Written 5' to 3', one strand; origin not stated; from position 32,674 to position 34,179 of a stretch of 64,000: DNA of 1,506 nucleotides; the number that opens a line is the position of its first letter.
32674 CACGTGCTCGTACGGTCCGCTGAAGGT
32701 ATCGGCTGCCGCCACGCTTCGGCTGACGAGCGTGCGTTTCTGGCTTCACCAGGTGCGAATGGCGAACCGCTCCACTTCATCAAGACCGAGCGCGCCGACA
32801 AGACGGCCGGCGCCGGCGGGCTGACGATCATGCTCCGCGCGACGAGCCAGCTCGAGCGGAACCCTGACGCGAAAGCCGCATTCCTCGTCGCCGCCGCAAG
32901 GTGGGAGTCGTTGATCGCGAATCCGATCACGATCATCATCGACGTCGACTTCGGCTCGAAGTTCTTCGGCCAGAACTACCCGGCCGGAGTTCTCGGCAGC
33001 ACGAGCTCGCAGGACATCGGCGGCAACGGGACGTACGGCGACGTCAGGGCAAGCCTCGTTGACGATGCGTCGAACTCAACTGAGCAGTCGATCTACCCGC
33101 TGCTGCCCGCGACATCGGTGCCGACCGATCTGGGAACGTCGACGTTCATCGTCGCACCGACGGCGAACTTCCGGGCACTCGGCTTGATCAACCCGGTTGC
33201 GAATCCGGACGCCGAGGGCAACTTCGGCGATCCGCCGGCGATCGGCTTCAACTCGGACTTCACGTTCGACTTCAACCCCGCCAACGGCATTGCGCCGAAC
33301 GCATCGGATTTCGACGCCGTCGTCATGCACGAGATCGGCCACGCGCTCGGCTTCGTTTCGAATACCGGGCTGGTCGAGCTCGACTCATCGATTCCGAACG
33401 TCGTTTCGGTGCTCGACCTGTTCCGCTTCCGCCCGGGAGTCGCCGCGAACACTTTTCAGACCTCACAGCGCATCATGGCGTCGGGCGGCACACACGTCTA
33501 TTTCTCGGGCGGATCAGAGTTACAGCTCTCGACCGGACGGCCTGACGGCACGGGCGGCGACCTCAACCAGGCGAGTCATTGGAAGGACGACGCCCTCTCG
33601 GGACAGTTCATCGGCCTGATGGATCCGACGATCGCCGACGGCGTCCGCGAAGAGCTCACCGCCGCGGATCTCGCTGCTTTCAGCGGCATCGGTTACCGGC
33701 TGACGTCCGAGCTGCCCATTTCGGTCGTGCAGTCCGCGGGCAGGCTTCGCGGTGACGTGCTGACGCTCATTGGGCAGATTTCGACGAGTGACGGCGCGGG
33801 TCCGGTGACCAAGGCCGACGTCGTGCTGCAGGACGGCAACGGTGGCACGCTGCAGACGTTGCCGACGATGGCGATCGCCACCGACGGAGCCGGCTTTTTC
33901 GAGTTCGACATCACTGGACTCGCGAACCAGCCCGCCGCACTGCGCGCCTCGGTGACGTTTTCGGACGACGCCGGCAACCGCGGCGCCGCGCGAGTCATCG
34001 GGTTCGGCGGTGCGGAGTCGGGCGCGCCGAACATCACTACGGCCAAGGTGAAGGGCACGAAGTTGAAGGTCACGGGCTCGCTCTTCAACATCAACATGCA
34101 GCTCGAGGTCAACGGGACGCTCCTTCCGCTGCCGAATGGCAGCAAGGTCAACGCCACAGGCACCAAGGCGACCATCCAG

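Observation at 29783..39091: Four tandem secreted proteases of two unrelated catalytic classes share one ~85-aa C-terminal module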

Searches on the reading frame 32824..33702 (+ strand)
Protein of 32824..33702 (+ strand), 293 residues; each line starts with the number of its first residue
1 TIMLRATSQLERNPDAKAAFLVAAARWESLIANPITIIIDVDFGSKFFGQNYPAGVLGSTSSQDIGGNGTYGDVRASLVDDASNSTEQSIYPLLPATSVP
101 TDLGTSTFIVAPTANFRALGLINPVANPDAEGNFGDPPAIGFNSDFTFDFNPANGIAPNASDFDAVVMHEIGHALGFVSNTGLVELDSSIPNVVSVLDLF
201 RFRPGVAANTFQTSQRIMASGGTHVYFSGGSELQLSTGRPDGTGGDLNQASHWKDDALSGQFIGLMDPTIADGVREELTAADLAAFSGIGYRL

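Call 49: find_homologous_proteins(query=window:32824-33702:+, max_evalue=0.00001)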
Query seq(293 aa) (293 aa): 833 proteins with E <= 0.00001 among 6998 candidates; the best 120 are listed.
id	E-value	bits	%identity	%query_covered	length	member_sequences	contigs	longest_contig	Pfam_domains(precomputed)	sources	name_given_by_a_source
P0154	3.3e-108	380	60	99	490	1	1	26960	-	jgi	jgi:hypothetical protein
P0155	3.4e-107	377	57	99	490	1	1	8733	-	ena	-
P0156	8.0e-107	375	58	100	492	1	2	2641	-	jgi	jgi:hypothetical protein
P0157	1.8e-106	374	59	99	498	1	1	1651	-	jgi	jgi:hypothetical protein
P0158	1.9e-106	374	59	99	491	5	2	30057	-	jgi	jgi:hypothetical protein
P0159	2.2e-106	374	59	99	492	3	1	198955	-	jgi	jgi:hypothetical protein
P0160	4.6e-106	373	58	100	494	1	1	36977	-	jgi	jgi:hypothetical protein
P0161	6.1e-106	372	56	100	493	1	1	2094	-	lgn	-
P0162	6.1e-106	372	59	100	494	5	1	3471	-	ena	-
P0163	6.9e-106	372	59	99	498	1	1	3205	-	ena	-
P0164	1.1e-105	372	57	99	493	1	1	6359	-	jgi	jgi:hypothetical protein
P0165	1.2e-105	372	60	99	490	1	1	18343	-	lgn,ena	-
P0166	1.2e-105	371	58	99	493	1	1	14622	-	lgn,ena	-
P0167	3.6e-105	370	57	100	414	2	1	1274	-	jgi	jgi:hypothetical protein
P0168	4.6e-105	370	59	99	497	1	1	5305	-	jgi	jgi:hypothetical protein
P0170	7.1e-105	369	57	99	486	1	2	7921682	-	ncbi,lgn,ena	ncbi:MAG: NF038122 family metalloprotease [Blastocatellia bacterium]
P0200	6.5e-102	359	56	99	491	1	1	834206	-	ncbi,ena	-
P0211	2.9e-100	354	58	100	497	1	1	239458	-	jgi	jgi:hypothetical protein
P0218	4.6e-98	347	56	100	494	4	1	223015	-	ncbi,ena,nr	ncbi:MAG TPA: NF038122 family metalloprotease [Blastocatellia bacterium]|nr:NF038122 family metallop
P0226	7.1e-96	339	75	71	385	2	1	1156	-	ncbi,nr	ncbi:MAG TPA: NF038122 family metalloprotease, partial [Pirellulaceae bacterium]|nr:NF038122 family 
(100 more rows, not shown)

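Call 52: find_encoding_contigs(protein=P0170, flank=10000, max_places=2)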
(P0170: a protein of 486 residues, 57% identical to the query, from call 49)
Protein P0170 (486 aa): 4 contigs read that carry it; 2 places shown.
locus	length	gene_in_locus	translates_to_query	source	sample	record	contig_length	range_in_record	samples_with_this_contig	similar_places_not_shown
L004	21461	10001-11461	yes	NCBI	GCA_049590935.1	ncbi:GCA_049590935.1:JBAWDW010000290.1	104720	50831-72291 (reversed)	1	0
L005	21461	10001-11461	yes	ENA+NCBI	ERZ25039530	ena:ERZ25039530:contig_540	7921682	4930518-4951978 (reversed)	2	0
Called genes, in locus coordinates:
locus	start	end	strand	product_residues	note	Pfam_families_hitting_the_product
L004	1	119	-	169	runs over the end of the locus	-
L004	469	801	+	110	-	PF00903:Glyoxalase, PF12681:Glyoxalase_2, PF13669:Glyoxalase_4 (faint)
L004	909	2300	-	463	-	PF00672:HAMP, PF00512:HisKA, PF02518:HATPase_c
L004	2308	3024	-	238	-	PF00072:Response_reg, PF00486:Trans_reg_C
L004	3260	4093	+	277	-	-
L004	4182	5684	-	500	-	PF01569:PAP2 (weak), PF22778:VCPO_2nd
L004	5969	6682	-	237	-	-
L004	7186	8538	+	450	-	PF06537:DHOR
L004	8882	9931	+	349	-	PF01435:Peptidase_M48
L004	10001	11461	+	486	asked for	-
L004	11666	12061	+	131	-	-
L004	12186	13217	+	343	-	PF00775:Dioxygenase_C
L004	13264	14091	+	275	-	PF10591:SPARC_Ca_bdg (faint), PF00036:EF-hand_1 (faint), PF13202:EF-hand_5 (faint), PF13405:EF-hand_6 (faint), PF23564:EF-hand_FSTL1 (faint), PF26745:SPM (faint), PF00404:Dockerin_1 (faint), PF13499:EF-hand_7, +1 more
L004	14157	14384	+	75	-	-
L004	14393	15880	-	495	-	PF01011:PQQ, PF13360:PQQ_2, PF13570:Beta-prop_ACSF4, PF07774:EMC1_C (faint), PF25293:Beta-prop_EMC1_N (faint), PF13360:PQQ_2 (weak), PF13570:Beta-prop_ACSF4 (weak), PF13360:PQQ_2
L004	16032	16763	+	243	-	PF00994:MoCF_biosynth, PF24102:FLAD1_M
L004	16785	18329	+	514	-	PF00756:Esterase (weak)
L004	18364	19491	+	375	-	PF01699:Na_Ca_ex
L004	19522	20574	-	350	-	PF13620:CarboxypepD_reg (weak), PF25062:ARM_TT21_N (faint), PF12895:ANAPC3 (faint), PF13371:TPR_9 (weak), PF14559:TPR_19 (weak), PF13432:TPR_16 (weak), PF14559:TPR_19, PF13371:TPR_9 (weak), +11 more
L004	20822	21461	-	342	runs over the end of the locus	PF00515:TPR_1 (faint), PF13181:TPR_8 (faint), PF13414:TPR_11 (faint), PF13431:TPR_17 (faint), PF13432:TPR_16 (faint), PF13174:TPR_6 (faint), PF07719:TPR_2 (weak), PF21545:T7SS_EccA1_N (weak), +5 more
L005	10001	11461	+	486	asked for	-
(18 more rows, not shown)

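Call 53: find_encoding_contigs(protein=P0200, flank=10000, max_places=2)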
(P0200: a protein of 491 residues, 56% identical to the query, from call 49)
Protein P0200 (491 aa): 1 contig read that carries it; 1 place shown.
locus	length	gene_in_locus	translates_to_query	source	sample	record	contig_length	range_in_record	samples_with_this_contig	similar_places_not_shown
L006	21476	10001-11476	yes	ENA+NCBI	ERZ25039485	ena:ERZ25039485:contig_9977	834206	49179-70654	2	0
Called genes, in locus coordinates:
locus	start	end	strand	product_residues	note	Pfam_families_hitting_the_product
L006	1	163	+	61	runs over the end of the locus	-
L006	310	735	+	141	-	PF00072:Response_reg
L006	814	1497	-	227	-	PF00512:HisKA, PF02518:HATPase_c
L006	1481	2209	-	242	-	PF00672:HAMP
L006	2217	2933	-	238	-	PF00072:Response_reg, PF00486:Trans_reg_C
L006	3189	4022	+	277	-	-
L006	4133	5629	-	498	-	PF01569:PAP2 (faint), PF22778:VCPO_2nd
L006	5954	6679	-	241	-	-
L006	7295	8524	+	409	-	PF06537:DHOR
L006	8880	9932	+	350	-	PF01435:Peptidase_M48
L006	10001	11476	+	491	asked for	-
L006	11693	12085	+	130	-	-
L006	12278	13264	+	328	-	PF00775:Dioxygenase_C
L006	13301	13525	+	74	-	-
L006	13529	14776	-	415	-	PF01011:PQQ, PF07774:EMC1_C (faint), PF13360:PQQ_2, PF13570:Beta-prop_ACSF4, PF16248:DUF4905 (faint), PF13360:PQQ_2 (weak), PF13570:Beta-prop_ACSF4 (weak), PF13360:PQQ_2, +1 more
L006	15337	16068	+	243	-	PF00994:MoCF_biosynth, PF24102:FLAD1_M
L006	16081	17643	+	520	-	PF00756:Esterase (weak)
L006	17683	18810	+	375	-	PF01699:Na_Ca_ex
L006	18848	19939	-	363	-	PF13620:CarboxypepD_reg (weak), PF25062:ARM_TT21_N (faint), PF23914:TPR_CcmH_CycH (faint), PF13371:TPR_9 (faint), PF00515:TPR_1 (faint), PF07719:TPR_2 (faint), PF13174:TPR_6 (faint), PF13432:TPR_16 (weak), +6 more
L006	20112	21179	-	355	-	PF00515:TPR_1 (faint), PF13414:TPR_11 (faint), PF13424:TPR_12 (faint), PF13432:TPR_16 (faint), PF07719:TPR_2 (faint), PF13181:TPR_8 (faint), PF13428:TPR_14 (faint), PF14559:TPR_19 (weak), +2 more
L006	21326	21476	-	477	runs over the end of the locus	-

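Call 54: find_encoding_contigs(protein=P0218, flank=10000, max_places=2)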
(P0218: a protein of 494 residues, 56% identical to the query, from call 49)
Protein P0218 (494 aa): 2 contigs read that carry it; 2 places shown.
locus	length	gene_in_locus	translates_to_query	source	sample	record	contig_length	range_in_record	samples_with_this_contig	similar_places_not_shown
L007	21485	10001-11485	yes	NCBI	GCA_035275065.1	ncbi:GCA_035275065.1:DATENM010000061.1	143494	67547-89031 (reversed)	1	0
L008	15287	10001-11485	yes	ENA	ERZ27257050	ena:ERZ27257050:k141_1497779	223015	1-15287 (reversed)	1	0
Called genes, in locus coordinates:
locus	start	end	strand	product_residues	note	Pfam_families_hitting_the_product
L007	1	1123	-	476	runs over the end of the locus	-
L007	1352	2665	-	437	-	PF04389:Peptidase_M28, PF01546:Peptidase_M20, PF07687:M20_dimer (weak)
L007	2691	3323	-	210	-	PF06439:3keto-disac_hyd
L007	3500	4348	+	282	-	PF01261:AP_endonuc_2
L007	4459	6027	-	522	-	PF13441:Gly-zipper_YMGG (weak)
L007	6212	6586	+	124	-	PF00190:Cupin_1, PF02311:AraC_binding (weak), PF07883:Cupin_2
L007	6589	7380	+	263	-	PF00106:adh_short, PF08659:KR (faint), PF13561:adh_short_C2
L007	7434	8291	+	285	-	PF03631:Virul_fac_BrkB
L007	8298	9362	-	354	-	PF00672:HAMP, PF00512:HisKA, PF02518:HATPase_c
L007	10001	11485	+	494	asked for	-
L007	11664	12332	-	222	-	-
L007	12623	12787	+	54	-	-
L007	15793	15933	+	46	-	-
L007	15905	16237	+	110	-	-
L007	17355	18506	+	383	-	PF27225:AF_1859_N, PF10040:CRISPR_Cas6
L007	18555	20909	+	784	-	PF18211:Csm1_B, PF22335:Cas10-Cmr2_palm2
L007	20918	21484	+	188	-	PF03750:Csm2_III-A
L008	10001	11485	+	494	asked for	-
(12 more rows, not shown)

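Call 85: find_encoding_contigs(protein=P0211, flank=10000, max_places=1)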
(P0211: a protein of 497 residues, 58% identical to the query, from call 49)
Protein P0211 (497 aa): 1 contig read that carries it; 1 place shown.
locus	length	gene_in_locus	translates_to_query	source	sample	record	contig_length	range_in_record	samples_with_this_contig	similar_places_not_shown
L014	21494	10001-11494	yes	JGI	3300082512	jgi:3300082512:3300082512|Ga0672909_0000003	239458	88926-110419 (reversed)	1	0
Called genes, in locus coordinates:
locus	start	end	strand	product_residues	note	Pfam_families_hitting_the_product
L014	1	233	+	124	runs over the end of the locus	PF00190:Cupin_1 (weak), PF07883:Cupin_2, PF02311:AraC_binding (weak)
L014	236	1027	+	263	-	PF00106:adh_short, PF08659:KR (faint), PF23441:SDR (weak), PF13460:NAD_binding_10 (faint), PF13561:adh_short_C2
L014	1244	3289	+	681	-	PF05649:Peptidase_M13_N, PF01431:Peptidase_M13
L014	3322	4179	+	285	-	PF03631:Virul_fac_BrkB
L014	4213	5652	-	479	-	PF00587:tRNA-synt_2b, PF03129:HGTP_anticodon, PF09180:ProRS-C_1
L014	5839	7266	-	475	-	PF00672:HAMP, PF00512:HisKA, PF02518:HATPase_c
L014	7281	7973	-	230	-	PF00072:Response_reg, PF00486:Trans_reg_C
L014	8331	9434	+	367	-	PF01435:Peptidase_M48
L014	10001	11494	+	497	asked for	-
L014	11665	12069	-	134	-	PF13801:Metal_resist, PF07813:LTXXQ (weak)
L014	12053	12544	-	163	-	PF13490:zf-HC2 (faint)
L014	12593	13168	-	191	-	PF04542:Sigma70_r2, PF08281:Sigma70_r4_2, PF04545:Sigma70_r4 (faint)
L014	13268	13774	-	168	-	PF13801:Metal_resist, PF07813:LTXXQ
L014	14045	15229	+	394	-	PF00275:EPSP_synthase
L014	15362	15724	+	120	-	PF11969:DcpS_C, PF01230:HIT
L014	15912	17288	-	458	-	PF00324:AA_permease, PF13520:AA_permease_2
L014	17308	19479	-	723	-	PF13646:HEAT_2 (weak), PF03130:HEAT_PBS (faint), PF13513:HEAT_EZ (faint), PF02985:HEAT (faint), PF13646:HEAT_2, PF00160:Pro_isomerase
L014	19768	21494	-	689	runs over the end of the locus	PF04879:Molybdop_Fe4S4, PF00384:Molybdopterin, PF01568:Molydop_binding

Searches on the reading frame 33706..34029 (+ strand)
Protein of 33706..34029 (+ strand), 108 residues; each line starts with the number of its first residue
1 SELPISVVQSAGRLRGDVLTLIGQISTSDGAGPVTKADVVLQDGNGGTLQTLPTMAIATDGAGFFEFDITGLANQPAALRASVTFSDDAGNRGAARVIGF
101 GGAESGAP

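Call 72: search_protein_families(library=ncbifam, proteins=[window:33706-34029:+], max_evalue=0.01)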
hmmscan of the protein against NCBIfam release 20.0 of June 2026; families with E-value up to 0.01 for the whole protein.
seq(108 aa): 0 families
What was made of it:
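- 33694..34002 (+): P2 upstream cassette domain: acidic, beta-rich, no named family. No NCBIfam hit (call 72).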
